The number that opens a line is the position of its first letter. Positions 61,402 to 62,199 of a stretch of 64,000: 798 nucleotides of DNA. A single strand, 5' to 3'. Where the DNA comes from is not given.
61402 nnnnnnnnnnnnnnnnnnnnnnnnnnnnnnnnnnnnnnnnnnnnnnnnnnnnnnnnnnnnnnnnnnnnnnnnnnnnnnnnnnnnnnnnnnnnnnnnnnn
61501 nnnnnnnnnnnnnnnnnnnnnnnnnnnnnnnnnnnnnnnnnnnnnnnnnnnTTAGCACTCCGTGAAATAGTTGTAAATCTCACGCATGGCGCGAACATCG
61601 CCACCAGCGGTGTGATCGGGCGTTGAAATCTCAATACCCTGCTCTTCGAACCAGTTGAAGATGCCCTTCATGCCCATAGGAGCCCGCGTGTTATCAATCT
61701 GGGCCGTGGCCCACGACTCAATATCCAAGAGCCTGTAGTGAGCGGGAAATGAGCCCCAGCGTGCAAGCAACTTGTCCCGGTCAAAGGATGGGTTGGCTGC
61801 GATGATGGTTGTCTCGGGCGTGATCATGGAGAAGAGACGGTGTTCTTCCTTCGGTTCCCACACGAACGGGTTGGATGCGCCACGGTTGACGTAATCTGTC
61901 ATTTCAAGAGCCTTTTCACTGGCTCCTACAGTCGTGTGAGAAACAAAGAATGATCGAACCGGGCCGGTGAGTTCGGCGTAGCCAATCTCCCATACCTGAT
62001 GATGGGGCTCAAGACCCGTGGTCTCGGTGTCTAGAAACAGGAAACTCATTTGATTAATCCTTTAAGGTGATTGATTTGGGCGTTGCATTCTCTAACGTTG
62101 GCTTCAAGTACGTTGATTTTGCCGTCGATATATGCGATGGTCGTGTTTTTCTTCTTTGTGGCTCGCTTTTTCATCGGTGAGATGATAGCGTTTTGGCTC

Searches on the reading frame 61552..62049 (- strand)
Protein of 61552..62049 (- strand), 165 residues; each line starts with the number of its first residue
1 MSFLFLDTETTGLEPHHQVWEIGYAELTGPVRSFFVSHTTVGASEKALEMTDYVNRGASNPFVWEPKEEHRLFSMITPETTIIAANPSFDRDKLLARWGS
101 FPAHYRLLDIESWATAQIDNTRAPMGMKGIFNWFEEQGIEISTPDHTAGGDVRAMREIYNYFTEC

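Call 30: find_encoding_contigs(protein=window:61552-62049:-, flank=10000, max_places=2)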
Protein window:61552-62049:- (165 aa): 2 contigs read that carry it; 1 place shown.
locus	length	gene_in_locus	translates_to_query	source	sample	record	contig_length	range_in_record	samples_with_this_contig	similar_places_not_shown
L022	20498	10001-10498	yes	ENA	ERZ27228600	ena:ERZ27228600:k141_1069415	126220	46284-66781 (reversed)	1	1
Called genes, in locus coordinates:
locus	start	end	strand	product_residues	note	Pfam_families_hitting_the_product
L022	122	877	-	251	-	-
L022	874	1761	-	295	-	PF01510:Amidase_2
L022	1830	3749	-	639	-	PF21995:RNR-II_ins_dom (weak), PF02867:Ribonuc_red_lgC (faint)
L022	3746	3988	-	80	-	PF00462:Glutaredoxin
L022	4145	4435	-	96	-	-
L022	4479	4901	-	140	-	-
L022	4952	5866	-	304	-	PF13692:Glyco_trans_1_4 (weak), PF00534:Glycos_transf_1 (weak)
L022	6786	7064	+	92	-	-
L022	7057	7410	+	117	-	PF11969:DcpS_C, PF01230:HIT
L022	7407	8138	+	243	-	PF02511:Thy1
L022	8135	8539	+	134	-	-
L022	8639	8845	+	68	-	-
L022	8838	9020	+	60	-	-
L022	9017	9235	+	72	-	-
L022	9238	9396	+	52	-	-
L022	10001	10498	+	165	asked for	-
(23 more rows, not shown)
